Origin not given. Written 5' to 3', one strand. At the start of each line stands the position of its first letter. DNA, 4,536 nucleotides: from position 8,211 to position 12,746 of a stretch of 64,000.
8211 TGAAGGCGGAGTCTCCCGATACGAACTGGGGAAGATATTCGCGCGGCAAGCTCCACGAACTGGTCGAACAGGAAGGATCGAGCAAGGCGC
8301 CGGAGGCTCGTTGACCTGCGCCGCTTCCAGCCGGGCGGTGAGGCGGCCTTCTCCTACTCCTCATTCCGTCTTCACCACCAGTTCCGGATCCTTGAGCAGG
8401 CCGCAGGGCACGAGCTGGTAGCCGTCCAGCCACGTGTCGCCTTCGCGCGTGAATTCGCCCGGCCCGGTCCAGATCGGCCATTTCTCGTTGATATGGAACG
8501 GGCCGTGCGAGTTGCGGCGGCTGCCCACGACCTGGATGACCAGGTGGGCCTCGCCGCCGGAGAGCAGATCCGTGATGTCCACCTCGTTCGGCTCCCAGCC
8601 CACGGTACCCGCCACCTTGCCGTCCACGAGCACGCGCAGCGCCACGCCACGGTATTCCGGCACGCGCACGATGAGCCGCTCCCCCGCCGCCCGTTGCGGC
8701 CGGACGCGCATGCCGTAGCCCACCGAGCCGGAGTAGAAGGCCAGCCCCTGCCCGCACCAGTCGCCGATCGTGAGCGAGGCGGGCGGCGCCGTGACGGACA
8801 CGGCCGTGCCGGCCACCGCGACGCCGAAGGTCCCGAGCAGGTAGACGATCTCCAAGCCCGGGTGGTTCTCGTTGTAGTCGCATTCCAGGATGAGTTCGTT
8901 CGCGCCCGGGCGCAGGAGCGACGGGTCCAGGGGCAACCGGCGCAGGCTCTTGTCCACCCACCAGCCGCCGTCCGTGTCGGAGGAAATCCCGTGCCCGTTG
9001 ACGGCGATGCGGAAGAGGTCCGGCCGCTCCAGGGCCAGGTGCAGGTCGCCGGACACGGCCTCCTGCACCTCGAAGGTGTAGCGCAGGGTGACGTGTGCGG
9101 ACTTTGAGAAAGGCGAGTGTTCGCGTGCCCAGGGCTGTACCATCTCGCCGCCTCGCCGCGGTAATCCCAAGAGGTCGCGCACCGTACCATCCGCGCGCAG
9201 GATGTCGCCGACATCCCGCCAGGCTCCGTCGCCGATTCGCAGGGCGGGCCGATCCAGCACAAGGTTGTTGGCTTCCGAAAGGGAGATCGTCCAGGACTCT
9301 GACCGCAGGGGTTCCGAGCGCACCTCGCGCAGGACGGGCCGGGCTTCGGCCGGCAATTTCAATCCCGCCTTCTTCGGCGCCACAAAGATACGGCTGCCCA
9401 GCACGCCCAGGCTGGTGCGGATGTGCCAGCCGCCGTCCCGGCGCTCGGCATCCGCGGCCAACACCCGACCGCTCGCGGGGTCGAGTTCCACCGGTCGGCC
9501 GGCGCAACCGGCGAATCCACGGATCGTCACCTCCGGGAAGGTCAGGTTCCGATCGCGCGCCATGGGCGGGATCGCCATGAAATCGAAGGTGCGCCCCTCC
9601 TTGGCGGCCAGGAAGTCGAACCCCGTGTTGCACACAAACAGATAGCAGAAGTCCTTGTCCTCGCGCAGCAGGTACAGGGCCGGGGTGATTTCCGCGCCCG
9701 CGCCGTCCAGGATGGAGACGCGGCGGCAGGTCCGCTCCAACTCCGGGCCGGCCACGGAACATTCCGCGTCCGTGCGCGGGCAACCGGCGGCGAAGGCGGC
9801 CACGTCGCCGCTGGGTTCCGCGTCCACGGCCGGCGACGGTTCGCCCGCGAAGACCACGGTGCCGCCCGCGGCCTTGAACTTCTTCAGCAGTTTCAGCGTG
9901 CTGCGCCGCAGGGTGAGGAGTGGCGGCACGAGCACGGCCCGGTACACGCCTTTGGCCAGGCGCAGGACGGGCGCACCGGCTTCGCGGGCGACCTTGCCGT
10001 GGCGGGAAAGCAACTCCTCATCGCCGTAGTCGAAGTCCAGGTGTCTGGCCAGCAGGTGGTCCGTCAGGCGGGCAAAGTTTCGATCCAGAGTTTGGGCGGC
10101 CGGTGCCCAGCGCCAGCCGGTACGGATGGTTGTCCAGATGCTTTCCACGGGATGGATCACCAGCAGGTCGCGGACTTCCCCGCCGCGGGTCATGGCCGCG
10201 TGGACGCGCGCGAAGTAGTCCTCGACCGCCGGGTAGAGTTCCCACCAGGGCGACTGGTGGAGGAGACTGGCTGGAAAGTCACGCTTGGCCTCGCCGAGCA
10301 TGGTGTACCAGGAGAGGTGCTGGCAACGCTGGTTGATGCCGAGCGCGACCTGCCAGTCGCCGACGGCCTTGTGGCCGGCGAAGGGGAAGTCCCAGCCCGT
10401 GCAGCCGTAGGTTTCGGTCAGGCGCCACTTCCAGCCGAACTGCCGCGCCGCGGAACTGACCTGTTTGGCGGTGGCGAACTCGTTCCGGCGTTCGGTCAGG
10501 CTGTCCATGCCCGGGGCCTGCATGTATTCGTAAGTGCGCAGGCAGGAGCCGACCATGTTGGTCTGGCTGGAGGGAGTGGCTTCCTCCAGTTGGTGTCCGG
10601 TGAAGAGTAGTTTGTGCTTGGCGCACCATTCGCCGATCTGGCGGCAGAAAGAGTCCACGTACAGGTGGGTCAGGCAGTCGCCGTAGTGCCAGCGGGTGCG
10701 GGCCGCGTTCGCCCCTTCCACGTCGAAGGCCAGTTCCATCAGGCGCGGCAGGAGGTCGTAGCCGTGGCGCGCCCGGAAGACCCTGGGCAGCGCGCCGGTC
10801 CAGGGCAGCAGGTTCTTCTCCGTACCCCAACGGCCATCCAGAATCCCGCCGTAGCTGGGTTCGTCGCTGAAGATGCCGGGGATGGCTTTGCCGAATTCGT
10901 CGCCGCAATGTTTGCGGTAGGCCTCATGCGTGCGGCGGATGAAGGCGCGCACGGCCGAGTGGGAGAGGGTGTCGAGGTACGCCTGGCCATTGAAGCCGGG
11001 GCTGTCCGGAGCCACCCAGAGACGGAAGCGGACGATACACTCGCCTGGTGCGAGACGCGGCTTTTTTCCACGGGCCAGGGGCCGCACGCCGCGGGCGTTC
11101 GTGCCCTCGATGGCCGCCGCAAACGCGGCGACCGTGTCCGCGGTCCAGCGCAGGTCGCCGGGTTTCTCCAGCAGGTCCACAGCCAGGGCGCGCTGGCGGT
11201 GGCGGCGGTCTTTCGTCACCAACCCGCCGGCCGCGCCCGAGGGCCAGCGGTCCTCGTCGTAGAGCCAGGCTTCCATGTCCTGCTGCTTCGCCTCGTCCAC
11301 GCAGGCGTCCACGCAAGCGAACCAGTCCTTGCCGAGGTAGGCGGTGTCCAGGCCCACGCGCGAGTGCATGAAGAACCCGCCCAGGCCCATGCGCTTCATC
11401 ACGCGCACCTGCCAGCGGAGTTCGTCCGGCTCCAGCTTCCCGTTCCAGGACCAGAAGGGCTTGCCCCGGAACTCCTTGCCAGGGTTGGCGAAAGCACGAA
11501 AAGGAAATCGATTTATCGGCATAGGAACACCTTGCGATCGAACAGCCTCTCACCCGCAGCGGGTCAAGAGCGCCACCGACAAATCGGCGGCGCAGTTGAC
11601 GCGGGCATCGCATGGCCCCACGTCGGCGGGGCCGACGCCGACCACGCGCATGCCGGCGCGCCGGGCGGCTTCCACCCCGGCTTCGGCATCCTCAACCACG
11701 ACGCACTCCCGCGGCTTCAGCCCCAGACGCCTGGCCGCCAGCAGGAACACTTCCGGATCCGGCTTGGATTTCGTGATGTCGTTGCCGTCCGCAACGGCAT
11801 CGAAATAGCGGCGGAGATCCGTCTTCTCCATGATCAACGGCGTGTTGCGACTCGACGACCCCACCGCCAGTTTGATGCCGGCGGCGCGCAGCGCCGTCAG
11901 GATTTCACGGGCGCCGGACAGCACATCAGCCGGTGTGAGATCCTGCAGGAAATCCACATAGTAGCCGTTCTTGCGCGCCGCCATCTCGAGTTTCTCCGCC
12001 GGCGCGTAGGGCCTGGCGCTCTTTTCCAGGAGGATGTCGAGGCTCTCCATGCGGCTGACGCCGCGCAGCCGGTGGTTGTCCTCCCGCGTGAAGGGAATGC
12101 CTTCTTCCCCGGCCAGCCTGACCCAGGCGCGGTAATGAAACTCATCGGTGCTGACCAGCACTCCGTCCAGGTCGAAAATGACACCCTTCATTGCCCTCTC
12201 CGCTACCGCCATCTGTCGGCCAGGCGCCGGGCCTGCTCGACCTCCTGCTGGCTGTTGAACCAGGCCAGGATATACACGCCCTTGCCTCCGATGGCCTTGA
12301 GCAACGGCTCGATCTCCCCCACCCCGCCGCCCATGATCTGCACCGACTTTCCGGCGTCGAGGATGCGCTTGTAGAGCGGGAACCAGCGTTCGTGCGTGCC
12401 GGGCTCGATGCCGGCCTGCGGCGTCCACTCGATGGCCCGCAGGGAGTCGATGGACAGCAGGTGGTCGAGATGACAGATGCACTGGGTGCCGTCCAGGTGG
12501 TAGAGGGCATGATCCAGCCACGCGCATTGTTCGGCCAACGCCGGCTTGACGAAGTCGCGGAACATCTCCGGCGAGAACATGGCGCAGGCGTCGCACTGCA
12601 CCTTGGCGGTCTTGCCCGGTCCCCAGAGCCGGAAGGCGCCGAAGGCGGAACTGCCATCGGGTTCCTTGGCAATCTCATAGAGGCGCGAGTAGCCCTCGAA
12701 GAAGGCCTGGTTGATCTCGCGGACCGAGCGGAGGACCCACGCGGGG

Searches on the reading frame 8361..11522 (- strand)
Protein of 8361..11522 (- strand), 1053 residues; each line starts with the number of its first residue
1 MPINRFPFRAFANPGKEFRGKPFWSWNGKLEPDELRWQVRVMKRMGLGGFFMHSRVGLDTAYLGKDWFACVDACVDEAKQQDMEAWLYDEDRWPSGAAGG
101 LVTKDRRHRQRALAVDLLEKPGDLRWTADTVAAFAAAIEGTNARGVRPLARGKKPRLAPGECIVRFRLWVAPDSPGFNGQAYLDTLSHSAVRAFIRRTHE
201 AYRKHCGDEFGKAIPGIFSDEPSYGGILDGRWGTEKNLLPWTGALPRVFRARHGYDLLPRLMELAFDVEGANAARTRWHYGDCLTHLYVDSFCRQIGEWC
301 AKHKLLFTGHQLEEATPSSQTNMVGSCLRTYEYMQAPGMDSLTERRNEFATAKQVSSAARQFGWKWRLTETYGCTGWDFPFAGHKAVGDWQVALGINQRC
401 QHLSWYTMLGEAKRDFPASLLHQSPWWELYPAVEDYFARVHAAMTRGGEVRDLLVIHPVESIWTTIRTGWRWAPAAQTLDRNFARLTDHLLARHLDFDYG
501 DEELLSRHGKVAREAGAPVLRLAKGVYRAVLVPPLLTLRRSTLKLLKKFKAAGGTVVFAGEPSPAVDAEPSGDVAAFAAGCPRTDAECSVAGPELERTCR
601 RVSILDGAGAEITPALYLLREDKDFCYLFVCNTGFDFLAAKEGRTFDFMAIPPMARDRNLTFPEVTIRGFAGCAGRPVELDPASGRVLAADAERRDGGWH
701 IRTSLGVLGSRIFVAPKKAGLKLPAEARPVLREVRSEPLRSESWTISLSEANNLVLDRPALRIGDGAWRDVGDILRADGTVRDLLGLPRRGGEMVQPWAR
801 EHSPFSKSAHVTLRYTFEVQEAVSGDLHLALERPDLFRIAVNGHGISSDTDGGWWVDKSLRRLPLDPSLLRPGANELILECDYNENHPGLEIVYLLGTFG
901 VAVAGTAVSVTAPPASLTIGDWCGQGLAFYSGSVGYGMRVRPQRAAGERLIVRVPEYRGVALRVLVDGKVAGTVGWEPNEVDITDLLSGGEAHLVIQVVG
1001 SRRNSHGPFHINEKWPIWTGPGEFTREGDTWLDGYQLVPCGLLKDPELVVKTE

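Call 7: search_protein_families(library=pfam, proteins=[window:8361-11522:-], max_evalue=0.001)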
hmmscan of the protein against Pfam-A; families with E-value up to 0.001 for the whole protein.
window:8361-11522:- (1053 aa): 1 family
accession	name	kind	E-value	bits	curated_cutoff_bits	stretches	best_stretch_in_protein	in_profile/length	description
PF17132.9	Glyco_hydro_106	-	2.8e-14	53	29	1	183-461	268-546/743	alpha-L-rhamnosidase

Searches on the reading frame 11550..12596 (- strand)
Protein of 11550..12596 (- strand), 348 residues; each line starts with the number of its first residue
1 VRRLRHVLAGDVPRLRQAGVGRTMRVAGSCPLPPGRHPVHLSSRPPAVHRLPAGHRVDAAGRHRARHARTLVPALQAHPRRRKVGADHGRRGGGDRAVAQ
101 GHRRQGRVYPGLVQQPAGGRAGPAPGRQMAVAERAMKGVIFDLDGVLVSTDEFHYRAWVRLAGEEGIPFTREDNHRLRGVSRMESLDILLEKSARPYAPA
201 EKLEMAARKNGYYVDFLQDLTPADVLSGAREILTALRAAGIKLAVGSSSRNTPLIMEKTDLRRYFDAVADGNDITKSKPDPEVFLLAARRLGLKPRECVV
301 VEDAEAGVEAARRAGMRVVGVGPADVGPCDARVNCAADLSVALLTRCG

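Call 7: search_protein_families(library=pfam, proteins=[window:11550-12596:-], max_evalue=0.001)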
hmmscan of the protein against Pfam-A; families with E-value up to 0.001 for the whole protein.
window:11550-12596:- (348 aa): 4 families
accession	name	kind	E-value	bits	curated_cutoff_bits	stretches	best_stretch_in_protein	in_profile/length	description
PF00702.32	Hydrolase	-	7.6e-31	108.4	26.4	1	136-315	1-191/191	haloacid dehalogenase-like hydrolase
PF13419.12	HAD_2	-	2.3e-30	106.4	23.8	1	139-321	1-178/178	Haloacid dehalogenase-like hydrolase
PF13242.12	Hydrolase_like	-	2.3e-07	31.1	22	1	277-322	3-49/75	HAD-hyrolase-like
PF12710.13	HAD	-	0.00073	20.5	27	1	139-276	1-141/189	haloacid dehalogenase-like hydrolase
